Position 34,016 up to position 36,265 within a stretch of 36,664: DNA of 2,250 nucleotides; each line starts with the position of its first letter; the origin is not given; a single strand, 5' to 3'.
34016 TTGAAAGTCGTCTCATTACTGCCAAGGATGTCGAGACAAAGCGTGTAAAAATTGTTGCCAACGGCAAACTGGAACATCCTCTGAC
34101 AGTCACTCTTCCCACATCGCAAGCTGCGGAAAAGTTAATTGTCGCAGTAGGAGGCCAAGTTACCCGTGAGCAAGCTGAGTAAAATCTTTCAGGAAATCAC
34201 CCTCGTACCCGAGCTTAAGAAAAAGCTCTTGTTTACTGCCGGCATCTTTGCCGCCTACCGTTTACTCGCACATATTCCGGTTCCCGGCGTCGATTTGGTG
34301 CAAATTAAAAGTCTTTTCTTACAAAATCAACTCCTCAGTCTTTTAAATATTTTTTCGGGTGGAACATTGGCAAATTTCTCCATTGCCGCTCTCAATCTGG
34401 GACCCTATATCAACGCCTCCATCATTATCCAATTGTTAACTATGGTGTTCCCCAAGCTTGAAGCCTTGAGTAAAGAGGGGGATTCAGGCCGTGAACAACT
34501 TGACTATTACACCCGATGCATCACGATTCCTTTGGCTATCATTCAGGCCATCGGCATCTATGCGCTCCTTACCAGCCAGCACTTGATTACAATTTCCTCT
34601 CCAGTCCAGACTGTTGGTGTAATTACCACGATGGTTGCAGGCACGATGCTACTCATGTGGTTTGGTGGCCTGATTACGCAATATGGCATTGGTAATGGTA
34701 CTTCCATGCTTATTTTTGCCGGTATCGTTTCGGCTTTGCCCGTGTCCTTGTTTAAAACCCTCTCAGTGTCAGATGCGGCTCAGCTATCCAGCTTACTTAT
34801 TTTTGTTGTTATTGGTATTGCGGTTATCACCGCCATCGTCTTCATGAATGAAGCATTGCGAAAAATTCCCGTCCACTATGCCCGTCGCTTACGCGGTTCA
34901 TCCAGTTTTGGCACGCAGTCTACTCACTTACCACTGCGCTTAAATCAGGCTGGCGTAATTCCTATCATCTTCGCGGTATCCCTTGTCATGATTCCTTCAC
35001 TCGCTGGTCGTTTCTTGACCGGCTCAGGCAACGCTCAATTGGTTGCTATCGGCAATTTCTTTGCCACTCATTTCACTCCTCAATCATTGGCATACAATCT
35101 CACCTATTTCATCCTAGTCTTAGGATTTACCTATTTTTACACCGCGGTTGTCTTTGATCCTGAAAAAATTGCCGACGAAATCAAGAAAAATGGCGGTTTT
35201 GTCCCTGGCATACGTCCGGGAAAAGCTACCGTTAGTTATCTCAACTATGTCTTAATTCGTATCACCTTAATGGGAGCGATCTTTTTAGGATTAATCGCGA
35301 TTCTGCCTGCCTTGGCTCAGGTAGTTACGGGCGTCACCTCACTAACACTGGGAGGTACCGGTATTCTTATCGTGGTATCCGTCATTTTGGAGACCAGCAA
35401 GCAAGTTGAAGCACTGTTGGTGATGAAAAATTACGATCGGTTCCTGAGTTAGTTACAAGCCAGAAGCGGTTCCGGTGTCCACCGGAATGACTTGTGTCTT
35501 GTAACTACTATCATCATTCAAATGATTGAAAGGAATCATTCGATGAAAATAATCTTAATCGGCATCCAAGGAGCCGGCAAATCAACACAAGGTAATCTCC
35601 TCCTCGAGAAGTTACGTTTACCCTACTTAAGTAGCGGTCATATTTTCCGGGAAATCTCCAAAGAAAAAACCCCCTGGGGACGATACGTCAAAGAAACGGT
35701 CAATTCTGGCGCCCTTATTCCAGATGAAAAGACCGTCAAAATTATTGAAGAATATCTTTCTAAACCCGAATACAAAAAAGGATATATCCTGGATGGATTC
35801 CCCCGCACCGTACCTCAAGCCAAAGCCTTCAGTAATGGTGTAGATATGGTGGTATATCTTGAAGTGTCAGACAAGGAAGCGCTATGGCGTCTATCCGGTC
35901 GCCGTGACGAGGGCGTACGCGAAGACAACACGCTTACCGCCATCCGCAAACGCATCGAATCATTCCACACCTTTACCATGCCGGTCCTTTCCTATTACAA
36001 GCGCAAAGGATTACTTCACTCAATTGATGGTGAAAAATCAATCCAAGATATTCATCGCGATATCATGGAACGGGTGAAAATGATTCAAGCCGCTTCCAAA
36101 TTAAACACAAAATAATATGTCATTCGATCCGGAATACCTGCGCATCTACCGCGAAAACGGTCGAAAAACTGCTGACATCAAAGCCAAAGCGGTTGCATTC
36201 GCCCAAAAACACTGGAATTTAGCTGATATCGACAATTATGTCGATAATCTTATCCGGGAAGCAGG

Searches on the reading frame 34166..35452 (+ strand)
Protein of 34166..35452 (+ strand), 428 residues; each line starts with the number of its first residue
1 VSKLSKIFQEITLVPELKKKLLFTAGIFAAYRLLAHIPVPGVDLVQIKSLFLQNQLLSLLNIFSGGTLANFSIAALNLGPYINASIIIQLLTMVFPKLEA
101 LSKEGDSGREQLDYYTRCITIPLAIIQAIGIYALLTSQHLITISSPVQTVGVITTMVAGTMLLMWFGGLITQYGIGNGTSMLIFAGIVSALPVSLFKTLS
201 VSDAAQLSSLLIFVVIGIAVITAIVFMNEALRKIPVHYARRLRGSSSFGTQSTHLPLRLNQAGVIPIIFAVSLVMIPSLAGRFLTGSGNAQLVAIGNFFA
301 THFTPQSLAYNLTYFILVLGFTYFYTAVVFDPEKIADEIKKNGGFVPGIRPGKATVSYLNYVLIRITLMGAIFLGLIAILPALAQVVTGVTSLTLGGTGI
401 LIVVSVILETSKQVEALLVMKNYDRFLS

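Call 26: find_encoding_contigs(protein=window:34166-35452:+, flank=10000, max_places=6)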
Protein window:34166-35452:+ (428 aa): 1 contig read that carries it; 1 place shown.
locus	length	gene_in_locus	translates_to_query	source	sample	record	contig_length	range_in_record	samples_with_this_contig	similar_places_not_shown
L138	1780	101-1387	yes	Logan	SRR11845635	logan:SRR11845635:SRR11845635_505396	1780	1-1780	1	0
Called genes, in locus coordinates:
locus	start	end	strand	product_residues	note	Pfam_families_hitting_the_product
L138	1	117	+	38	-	?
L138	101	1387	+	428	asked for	PF00344:SecY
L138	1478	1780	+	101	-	?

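Call 30: find_homologous_proteins(query=window:34166-35452:+, max_evalue=1e-60)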
Query window:34166-35452:+ (428 aa): 8000 proteins with E <= 1e-60 among 8000 candidates; the best 120 are listed.
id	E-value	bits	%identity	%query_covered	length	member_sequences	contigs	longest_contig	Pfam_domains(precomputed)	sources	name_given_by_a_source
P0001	3.9e-261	884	99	100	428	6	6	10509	PF00344.26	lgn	-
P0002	1.7e-223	760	84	100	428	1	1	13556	PF00344.26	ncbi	-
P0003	7.4e-223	758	82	100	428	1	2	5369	PF00344.26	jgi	-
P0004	1.9e-218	743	83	100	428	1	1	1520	PF00344.26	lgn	-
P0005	1.7e-217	740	82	100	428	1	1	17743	PF00344.26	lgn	-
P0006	7.8e-217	738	80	100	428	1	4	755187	PF00344.26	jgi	jgi:preprotein translocase subunit SecY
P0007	1.9e-216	737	81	100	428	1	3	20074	PF00344.26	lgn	-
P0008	6.7e-216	735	81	100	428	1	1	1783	PF00344.26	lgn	-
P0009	1.8e-215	734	80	100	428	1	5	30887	PF00344.26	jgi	jgi:preprotein translocase subunit SecY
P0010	4.1e-215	732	80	100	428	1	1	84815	PF00344.26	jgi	jgi:preprotein translocase subunit SecY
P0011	5.2e-215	732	84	97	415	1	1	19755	PF00344.26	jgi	jgi:preprotein translocase subunit SecY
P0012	2.2e-212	723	79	100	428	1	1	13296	PF00344.26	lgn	-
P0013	5.1e-212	722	80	100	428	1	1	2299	PF00344.26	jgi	jgi:preprotein translocase subunit SecY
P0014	8.3e-212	722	79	100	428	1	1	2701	PF00344.26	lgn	-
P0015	9.4e-211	718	79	100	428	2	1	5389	PF00344.26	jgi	-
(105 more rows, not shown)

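Call 31: find_encoding_contigs(protein=P0001, flank=10000, max_places=6)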
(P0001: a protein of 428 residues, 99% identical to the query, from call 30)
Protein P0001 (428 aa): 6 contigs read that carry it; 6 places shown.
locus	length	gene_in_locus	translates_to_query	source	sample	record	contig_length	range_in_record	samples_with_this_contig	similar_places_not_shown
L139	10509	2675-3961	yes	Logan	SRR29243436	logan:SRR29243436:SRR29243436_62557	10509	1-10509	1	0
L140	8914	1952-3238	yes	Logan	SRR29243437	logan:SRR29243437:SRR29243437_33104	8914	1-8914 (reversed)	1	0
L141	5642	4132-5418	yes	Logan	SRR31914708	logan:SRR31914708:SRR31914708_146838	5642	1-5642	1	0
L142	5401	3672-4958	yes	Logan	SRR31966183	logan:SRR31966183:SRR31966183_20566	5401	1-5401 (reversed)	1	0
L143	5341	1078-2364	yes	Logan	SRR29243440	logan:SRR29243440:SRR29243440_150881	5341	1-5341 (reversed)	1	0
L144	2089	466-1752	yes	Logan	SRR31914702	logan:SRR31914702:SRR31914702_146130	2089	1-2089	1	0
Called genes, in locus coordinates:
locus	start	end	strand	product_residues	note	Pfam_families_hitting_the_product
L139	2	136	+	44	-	?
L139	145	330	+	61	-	PF00253:Ribosomal_S14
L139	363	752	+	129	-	PF00410:Ribosomal_S8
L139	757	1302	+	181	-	PF00347:Ribosomal_L6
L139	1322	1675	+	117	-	PF00861:Ribosomal_L18p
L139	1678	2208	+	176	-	PF00333:Ribosomal_S5, PF03719:Ribosomal_S5_C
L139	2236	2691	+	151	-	PF00828:Ribosomal_L27A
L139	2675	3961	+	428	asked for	PF00344:SecY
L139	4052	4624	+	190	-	PF00406:ADK, PF02223:Thymidylate_kin (faint), PF13207:AAA_17, PF13238:AAA_18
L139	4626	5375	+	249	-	PF00557:Peptidase_M24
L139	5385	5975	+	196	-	-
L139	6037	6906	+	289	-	PF00892:EamA (weak)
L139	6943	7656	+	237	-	PF00106:adh_short, PF01370:Epimerase (weak), PF08659:KR, PF13561:adh_short_C2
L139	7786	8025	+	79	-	PF01176:eIF-1a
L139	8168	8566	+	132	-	PF00416:Ribosomal_S13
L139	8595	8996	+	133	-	PF00411:Ribosomal_S11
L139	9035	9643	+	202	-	PF00163:Ribosomal_S4, PF01479:S4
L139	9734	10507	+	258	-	?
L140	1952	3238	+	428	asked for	PF00344:SecY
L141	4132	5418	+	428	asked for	PF00344:SecY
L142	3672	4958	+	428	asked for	PF00344:SecY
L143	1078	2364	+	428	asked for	PF00344:SecY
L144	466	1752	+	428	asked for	PF00344:SecY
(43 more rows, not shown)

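Call 32: find_encoding_contigs(protein=P0006, flank=10000, max_places=3)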
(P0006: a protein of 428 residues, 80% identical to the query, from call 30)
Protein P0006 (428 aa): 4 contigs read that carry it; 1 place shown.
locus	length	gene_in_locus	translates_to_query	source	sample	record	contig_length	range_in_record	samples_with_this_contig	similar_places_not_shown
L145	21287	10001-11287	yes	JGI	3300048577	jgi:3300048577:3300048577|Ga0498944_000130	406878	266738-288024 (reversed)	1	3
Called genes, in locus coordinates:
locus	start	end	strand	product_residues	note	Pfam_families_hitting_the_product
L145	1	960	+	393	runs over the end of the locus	PF00009:GTP_EFTU, PF03144:GTP_EFTU_D2, PF03143:GTP_EFTU_D3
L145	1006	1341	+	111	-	PF00338:Ribosomal_S10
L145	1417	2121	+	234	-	PF00297:Ribosomal_L3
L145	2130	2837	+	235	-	PF00573:Ribosomal_L4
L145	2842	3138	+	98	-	PF00276:Ribosomal_L23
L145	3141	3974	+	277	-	PF00181:Ribosomal_L2_N, PF03947:Ribosomal_L2_C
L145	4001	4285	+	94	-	PF00203:Ribosomal_S19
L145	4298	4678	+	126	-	PF00237:Ribosomal_L22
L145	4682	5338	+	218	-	PF07650:KH_2, PF00189:Ribosomal_S3_C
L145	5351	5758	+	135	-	PF00252:Ribosomal_L16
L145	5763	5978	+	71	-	PF00831:Ribosomal_L29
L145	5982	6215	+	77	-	PF00366:Ribosomal_S17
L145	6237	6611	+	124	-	PF00238:Ribosomal_L14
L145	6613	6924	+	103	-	PF00467:KOW, PF17136:ribosomal_L24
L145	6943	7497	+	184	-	PF00281:Ribosomal_L5, PF00673:Ribosomal_L5_C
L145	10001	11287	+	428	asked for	PF00344:SecY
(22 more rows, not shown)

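Call 33: find_encoding_contigs(protein=P0002, flank=10000, max_places=3)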
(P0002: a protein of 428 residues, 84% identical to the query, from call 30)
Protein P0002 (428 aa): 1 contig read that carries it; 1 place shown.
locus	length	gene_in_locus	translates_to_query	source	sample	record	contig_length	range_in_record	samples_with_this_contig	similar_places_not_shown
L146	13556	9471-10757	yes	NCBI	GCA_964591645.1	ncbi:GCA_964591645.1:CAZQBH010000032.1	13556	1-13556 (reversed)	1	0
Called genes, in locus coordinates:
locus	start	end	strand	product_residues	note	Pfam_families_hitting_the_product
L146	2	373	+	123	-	?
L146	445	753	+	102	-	PF00338:Ribosomal_S10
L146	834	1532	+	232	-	PF00297:Ribosomal_L3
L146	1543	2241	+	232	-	PF00573:Ribosomal_L4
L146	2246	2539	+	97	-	PF00276:Ribosomal_L23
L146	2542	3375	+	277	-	PF00181:Ribosomal_L2_N, PF03947:Ribosomal_L2_C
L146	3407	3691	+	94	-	PF00203:Ribosomal_S19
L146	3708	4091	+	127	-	PF00237:Ribosomal_L22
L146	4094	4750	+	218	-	PF07650:KH_2, PF00189:Ribosomal_S3_C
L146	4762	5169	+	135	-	PF00252:Ribosomal_L16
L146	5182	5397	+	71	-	PF00831:Ribosomal_L29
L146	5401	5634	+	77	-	PF00366:Ribosomal_S17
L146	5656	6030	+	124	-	PF00238:Ribosomal_L14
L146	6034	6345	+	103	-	PF00467:KOW, PF17136:ribosomal_L24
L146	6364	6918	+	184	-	PF00281:Ribosomal_L5, PF00673:Ribosomal_L5_C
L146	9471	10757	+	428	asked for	PF00344:SecY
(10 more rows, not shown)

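Call 39: find_encoding_contigs(protein=P0011, flank=10000, max_places=2)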
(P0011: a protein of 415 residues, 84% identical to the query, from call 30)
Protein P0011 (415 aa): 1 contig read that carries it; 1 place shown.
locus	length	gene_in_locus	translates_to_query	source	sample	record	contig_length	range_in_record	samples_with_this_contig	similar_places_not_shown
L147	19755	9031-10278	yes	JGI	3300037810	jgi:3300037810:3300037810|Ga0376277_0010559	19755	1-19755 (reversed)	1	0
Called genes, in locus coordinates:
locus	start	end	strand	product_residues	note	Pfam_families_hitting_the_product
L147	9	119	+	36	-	PF03143:GTP_EFTU_D3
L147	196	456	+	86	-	PF00338:Ribosomal_S10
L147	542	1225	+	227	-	PF00297:Ribosomal_L3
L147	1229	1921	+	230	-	PF00573:Ribosomal_L4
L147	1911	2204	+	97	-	PF00276:Ribosomal_L23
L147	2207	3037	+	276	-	PF00181:Ribosomal_L2_N, PF03947:Ribosomal_L2_C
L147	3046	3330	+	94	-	PF00203:Ribosomal_S19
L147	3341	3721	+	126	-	PF00237:Ribosomal_L22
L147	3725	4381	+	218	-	PF07650:KH_2, PF00189:Ribosomal_S3_C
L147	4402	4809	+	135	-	PF00252:Ribosomal_L16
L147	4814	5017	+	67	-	PF00831:Ribosomal_L29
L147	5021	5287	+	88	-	PF00366:Ribosomal_S17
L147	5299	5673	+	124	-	PF00238:Ribosomal_L14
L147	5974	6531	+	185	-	PF00281:Ribosomal_L5, PF00673:Ribosomal_L5_C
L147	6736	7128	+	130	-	PF00410:Ribosomal_S8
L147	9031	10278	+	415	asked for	PF00344:SecY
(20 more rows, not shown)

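Call 40: find_encoding_contigs(protein=P0005, flank=10000, max_places=2)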
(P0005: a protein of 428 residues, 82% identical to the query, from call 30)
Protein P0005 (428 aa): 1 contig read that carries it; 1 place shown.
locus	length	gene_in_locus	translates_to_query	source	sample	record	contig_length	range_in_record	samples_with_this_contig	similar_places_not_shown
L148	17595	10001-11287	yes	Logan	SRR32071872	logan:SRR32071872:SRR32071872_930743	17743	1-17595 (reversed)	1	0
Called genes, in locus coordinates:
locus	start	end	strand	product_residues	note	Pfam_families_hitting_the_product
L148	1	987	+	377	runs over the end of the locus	?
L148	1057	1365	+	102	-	PF00338:Ribosomal_S10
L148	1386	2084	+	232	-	PF00297:Ribosomal_L3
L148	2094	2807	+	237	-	PF00573:Ribosomal_L4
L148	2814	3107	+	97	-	PF00276:Ribosomal_L23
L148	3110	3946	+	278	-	PF00181:Ribosomal_L2_N, PF03947:Ribosomal_L2_C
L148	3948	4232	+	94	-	PF00203:Ribosomal_S19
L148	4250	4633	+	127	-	PF00237:Ribosomal_L22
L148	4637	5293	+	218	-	PF07650:KH_2, PF00189:Ribosomal_S3_C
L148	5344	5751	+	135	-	PF00252:Ribosomal_L16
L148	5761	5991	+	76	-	-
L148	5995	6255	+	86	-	PF00366:Ribosomal_S17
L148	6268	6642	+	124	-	PF00238:Ribosomal_L14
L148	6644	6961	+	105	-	PF00467:KOW, PF17136:ribosomal_L24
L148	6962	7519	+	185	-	PF00281:Ribosomal_L5, PF00673:Ribosomal_L5_C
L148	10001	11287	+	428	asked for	PF00344:SecY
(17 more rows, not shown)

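Call 41: find_encoding_contigs(protein=P0010, flank=10000, max_places=2)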
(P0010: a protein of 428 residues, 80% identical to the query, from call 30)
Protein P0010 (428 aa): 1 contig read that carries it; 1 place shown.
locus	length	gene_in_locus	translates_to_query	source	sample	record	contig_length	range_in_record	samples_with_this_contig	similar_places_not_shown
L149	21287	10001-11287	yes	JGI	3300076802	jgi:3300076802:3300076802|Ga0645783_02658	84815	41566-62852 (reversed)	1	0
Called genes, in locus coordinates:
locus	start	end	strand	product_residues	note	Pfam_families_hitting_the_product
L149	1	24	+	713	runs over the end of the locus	PF00009:GTP_EFTU, PF22042:EF-G_D2, PF03144:GTP_EFTU_D2, PF14492:EFG_III, PF16658:RF3_C (weak), PF03764:EFG_IV, PF00679:EFG_C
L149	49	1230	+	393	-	PF00009:GTP_EFTU, PF03144:GTP_EFTU_D2, PF03143:GTP_EFTU_D3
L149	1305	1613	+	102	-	PF00338:Ribosomal_S10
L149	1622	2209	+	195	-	PF00297:Ribosomal_L3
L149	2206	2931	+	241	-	PF00573:Ribosomal_L4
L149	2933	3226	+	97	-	PF00276:Ribosomal_L23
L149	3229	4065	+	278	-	PF00181:Ribosomal_L2_N, PF03947:Ribosomal_L2_C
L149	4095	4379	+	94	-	PF00203:Ribosomal_S19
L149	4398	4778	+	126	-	PF00237:Ribosomal_L22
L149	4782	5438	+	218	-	PF07650:KH_2, PF00189:Ribosomal_S3_C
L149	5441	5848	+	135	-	PF00252:Ribosomal_L16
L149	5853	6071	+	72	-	PF00831:Ribosomal_L29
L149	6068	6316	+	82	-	PF00366:Ribosomal_S17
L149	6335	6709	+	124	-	PF00238:Ribosomal_L14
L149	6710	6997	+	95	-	PF00467:KOW, PF17136:ribosomal_L24 (weak)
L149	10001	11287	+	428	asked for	PF00344:SecY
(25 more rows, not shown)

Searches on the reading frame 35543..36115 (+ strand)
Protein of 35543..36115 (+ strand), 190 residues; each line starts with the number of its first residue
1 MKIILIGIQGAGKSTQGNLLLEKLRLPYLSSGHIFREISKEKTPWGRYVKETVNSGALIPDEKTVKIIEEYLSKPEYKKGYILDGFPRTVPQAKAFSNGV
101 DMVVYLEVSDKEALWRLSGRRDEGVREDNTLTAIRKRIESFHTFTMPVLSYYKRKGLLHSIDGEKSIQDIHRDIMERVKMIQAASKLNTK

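Call 64: find_homologous_proteins(query=window:35543-36115:+, max_evalue=1e-40)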
Query window:35543-36115:+ (190 aa): 3408 proteins with E <= 1e-40 among 7967 candidates; the best 120 are listed.
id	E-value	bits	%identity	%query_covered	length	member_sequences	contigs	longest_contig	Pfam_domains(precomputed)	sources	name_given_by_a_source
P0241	1.4e-119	414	100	100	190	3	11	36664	PF00406.30,PF02223.24,PF13207.13,PF13238.13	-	-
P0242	1.1e-108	379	91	99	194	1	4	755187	PF00406.30,PF13207.13,PF13238.13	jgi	jgi:adenylate kinase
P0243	6.9e-106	370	90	98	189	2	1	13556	PF00406.30,PF13207.13,PF13238.13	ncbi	-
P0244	1.8e-103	362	85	98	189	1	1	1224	PF00406.30,PF02223.24,PF13207.13,PF13238.13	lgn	-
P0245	5.2e-103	360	86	100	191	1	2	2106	PF00406.30,PF02223.24,PF13207.13,PF13238.13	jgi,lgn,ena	-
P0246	2.5e-102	358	84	100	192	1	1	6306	PF00406.30,PF02223.24,PF13207.13,PF13238.13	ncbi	-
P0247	3.1e-102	358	85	100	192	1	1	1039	PF00406.30,PF02223.24,PF13207.13,PF13238.13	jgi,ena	-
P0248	5.8e-102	357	84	98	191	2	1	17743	PF00406.30,PF02223.24,PF13207.13,PF13238.13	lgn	-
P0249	3.8e-101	354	83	98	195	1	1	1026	PF00406.30,PF02223.24,PF13207.13,PF13238.13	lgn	-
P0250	5.0e-101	354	83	98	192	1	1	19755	PF00406.30,PF02223.24,PF13207.13,PF13238.13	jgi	jgi:adenylate kinase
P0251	1.0e-100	353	82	99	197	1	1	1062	PF00406.30,PF02223.24,PF13207.13,PF13238.13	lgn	-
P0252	1.3e-100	353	85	97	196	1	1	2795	PF00406.30,PF02223.24,PF13207.13,PF13238.13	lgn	-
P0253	1.9e-100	352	83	98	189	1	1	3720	PF00406.30,PF02223.24,PF13207.13,PF13238.13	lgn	-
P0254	4.0e-100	351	83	98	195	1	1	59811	PF00406.30,PF02223.24,PF13207.13,PF13238.13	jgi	jgi:adenylate kinase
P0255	2.2e-98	345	84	98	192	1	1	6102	PF00406.30,PF02223.24,PF13207.13,PF13238.13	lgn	-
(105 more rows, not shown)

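Call 65: list_cluster_members(proteins=[window:35543-36115:+, window:34166-35452:+])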
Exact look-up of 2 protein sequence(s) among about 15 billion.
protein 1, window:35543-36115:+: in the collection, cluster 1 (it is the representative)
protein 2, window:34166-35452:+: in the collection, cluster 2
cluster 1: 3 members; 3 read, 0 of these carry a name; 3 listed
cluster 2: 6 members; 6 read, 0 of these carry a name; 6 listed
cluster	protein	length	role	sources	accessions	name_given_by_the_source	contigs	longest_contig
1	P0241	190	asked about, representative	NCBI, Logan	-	-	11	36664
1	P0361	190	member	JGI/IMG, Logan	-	-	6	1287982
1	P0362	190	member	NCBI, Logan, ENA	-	-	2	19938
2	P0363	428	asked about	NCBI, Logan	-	-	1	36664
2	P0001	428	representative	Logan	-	-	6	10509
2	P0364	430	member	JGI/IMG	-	-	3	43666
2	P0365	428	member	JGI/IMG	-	-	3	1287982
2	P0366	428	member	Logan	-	-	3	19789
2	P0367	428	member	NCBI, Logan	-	-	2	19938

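Call 66: find_encoding_contigs(protein=P0365, flank=10000, max_places=4)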
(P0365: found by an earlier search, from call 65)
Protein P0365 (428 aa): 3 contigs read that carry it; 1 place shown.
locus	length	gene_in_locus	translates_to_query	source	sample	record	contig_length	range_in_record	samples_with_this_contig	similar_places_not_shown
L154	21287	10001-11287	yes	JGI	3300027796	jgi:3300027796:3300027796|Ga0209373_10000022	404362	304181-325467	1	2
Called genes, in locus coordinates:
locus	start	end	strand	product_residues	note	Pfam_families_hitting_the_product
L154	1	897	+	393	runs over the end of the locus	PF00009:GTP_EFTU, PF03144:GTP_EFTU_D2, PF03143:GTP_EFTU_D3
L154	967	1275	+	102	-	PF00338:Ribosomal_S10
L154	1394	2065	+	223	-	PF00297:Ribosomal_L3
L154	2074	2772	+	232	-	PF00573:Ribosomal_L4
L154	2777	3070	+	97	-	PF00276:Ribosomal_L23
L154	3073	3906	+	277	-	PF00181:Ribosomal_L2_N, PF03947:Ribosomal_L2_C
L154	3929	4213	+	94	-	PF00203:Ribosomal_S19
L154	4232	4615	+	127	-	PF00237:Ribosomal_L22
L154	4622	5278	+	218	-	PF07650:KH_2, PF00189:Ribosomal_S3_C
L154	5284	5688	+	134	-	PF00252:Ribosomal_L16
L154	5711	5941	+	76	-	PF00831:Ribosomal_L29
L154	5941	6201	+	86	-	PF00366:Ribosomal_S17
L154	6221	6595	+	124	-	PF00238:Ribosomal_L14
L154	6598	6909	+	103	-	PF00467:KOW, PF17136:ribosomal_L24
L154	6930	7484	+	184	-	PF00281:Ribosomal_L5, PF00673:Ribosomal_L5_C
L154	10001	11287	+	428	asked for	PF00344:SecY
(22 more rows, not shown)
